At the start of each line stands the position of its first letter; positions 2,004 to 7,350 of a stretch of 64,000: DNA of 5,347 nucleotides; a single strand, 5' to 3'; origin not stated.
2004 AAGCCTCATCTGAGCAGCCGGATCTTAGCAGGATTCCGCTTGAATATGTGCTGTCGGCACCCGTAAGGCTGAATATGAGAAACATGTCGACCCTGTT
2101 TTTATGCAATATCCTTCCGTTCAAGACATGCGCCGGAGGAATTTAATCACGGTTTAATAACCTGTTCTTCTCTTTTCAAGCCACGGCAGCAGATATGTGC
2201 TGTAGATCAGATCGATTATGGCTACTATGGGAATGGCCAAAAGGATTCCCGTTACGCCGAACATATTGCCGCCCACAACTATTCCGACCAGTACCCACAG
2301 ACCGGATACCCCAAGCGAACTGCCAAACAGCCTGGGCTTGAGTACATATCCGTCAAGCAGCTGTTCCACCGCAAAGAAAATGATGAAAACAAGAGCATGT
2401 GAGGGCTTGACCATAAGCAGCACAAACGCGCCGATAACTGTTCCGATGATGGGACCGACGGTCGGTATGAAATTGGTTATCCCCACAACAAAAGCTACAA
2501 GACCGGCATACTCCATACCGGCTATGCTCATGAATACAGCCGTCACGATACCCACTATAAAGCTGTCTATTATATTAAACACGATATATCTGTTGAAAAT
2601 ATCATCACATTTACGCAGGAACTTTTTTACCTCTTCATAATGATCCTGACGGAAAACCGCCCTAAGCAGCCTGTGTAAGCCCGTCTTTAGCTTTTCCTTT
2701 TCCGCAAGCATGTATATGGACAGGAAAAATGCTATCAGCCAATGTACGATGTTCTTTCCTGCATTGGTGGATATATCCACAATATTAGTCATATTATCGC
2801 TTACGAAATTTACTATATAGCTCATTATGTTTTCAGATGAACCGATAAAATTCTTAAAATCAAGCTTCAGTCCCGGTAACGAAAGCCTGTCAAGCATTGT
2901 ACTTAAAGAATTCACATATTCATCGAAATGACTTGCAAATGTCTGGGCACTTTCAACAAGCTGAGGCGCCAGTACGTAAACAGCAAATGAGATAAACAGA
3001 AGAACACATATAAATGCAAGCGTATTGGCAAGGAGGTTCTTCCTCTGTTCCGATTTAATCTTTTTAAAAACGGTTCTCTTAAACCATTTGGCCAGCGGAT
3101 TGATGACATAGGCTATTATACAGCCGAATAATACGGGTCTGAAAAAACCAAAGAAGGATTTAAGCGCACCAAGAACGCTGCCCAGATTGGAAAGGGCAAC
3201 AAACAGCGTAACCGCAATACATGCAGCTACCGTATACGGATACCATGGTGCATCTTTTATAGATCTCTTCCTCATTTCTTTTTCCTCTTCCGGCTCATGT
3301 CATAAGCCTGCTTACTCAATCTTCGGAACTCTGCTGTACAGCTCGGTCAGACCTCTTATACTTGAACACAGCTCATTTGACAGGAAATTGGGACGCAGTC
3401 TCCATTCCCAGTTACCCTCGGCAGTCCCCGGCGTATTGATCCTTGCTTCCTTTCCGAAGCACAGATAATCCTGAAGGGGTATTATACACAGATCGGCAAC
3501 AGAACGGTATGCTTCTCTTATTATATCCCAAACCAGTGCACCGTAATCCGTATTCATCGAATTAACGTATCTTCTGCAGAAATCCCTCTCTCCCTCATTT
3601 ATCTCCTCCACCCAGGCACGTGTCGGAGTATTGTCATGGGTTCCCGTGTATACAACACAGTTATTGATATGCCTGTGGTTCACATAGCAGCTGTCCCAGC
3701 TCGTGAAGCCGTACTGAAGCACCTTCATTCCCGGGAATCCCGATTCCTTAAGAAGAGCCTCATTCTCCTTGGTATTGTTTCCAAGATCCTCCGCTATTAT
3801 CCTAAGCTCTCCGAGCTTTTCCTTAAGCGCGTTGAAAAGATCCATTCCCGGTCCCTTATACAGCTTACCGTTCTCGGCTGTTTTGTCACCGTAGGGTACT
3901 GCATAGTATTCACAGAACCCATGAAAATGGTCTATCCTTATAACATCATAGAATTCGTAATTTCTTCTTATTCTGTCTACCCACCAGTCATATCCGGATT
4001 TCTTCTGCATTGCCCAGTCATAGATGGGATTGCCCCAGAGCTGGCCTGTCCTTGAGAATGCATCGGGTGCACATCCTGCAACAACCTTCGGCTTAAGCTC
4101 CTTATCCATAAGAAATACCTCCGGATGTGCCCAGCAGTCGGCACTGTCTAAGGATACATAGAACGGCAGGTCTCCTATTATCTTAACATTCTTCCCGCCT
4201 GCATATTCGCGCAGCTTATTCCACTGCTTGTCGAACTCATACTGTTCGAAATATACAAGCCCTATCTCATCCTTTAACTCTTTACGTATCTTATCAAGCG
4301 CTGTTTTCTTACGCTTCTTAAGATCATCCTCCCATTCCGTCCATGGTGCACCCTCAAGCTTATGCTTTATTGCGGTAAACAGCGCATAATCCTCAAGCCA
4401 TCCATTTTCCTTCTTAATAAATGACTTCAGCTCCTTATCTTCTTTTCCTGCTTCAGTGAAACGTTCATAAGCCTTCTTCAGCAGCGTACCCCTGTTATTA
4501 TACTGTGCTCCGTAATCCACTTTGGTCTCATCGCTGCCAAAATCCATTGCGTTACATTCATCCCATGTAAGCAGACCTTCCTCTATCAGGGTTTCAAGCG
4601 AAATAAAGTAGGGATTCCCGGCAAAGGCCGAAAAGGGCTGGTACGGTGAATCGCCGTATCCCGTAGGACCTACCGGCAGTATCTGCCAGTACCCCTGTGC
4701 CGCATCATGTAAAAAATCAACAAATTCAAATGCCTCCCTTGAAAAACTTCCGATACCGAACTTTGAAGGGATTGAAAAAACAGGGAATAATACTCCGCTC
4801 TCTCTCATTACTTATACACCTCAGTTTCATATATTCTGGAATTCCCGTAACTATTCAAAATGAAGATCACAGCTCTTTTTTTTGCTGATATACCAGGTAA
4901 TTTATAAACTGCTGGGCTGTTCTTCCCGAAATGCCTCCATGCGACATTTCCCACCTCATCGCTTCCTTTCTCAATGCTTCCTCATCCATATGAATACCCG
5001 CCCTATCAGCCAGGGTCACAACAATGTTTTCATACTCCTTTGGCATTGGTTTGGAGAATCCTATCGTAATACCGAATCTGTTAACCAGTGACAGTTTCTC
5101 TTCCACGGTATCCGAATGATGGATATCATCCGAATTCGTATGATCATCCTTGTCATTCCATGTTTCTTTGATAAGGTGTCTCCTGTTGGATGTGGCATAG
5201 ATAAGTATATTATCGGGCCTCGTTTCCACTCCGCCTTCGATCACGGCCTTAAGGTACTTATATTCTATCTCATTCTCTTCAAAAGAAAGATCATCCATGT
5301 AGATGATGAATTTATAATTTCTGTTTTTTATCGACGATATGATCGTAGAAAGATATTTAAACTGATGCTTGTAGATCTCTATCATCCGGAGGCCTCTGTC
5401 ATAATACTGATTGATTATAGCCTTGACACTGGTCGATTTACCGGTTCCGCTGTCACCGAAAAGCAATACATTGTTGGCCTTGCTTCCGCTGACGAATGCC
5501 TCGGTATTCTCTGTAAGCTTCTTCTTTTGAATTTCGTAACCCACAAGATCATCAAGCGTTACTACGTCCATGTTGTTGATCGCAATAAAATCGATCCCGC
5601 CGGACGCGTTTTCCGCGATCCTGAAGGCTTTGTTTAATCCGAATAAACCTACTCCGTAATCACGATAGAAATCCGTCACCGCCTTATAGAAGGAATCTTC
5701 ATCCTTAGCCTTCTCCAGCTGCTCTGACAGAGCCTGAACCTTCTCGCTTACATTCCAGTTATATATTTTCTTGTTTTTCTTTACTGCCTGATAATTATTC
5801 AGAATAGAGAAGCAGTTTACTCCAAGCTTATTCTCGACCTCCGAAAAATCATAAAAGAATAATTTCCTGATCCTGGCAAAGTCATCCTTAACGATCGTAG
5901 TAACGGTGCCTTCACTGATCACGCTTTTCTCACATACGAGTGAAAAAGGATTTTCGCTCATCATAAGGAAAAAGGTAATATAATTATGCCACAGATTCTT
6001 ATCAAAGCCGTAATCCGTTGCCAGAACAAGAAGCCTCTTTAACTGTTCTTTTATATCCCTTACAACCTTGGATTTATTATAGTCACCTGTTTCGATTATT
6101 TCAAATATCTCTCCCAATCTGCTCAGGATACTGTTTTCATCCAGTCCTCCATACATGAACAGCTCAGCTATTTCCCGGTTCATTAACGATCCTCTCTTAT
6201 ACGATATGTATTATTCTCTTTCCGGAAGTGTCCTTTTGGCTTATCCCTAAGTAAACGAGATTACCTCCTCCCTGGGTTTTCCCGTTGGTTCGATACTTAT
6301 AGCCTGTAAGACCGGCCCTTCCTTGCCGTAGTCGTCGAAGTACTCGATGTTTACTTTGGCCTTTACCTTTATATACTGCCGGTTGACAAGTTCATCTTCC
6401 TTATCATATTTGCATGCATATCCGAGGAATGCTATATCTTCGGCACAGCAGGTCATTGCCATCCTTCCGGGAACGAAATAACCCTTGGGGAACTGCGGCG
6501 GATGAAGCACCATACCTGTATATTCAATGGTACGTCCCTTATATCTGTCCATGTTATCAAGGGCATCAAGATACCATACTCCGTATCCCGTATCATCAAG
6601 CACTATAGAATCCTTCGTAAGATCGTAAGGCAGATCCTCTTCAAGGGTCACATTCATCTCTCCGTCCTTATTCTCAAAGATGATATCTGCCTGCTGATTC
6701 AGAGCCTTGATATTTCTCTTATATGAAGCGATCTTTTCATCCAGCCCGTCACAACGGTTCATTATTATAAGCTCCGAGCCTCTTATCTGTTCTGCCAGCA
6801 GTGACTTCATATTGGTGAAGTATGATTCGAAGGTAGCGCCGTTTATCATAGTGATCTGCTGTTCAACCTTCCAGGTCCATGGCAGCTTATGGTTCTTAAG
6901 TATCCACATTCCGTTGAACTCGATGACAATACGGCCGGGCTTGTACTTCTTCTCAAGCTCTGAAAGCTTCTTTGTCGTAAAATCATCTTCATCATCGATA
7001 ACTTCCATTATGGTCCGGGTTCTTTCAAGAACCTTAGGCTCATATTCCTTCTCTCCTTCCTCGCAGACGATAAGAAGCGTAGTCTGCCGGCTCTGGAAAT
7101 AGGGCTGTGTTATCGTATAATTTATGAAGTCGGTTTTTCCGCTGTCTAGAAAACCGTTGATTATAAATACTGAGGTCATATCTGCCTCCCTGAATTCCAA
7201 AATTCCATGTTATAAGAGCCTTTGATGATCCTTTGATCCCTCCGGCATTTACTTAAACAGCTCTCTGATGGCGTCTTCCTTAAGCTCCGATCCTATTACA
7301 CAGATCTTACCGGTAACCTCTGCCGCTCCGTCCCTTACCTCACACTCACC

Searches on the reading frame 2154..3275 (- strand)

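Call 30: search_protein_families(library=pfam, proteins=[window:2154-3275:-], max_evalue=0.00001)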
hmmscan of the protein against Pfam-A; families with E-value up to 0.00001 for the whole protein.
window:2154-3275:- (373 aa): 1 family
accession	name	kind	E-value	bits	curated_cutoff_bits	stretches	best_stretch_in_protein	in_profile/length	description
PF01594.21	AI-2E_transport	-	8.6e-53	180.1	34.3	1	35-361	11-326/327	AI-2E family transporter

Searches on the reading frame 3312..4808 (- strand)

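Call 30: search_protein_families(library=pfam, proteins=[window:3312-4808:-], max_evalue=0.00001)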
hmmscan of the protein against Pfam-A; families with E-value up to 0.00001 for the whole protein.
window:3312-4808:- (498 aa): 1 family
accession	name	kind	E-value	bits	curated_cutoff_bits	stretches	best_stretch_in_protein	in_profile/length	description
PF02446.23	Glyco_hydro_77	-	1.3e-176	588.6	25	1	9-473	2-461/465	4-alpha-glucanotransferase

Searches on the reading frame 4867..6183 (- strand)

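Call 30: search_protein_families(library=pfam, proteins=[window:4867-6183:-], max_evalue=0.00001)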
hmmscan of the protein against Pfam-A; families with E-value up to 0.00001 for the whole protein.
window:4867-6183:- (438 aa): 2 families
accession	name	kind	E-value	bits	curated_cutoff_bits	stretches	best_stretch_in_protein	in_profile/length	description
PF05673.19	DUF815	-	6.6e-96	320.7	23.8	1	185-431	4-246/249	Protein of unknown function (DUF815)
PF20720.3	nSTAND3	-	1.7e-07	31.5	27.2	1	235-306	16-80/155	Novel STAND NTPase 3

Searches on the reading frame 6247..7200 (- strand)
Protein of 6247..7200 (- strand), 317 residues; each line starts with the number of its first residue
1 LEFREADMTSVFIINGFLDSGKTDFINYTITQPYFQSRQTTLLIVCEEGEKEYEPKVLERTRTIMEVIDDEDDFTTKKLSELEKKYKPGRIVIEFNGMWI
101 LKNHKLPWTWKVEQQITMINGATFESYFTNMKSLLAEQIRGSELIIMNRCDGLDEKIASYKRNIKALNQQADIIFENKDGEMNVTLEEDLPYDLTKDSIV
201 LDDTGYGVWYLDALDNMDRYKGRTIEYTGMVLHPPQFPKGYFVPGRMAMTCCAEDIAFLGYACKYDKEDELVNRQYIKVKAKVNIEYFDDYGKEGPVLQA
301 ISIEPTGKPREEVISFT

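Call 30: search_protein_families(library=pfam, proteins=[window:6247-7200:-], max_evalue=0.00001)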
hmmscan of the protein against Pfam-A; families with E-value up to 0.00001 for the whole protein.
window:6247-7200:- (317 aa): 2 families
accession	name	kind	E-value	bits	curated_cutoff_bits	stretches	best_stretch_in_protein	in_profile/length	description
PF21537.2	DUF1980_C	-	9.7e-22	77.6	25.9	1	186-311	11-136/141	DUF1980 C-terminal domain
PF02492.25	cobW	-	1.6e-11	44.5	20.7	1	11-174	2-179/180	CobW/HypB/UreG, nucleotide-binding domain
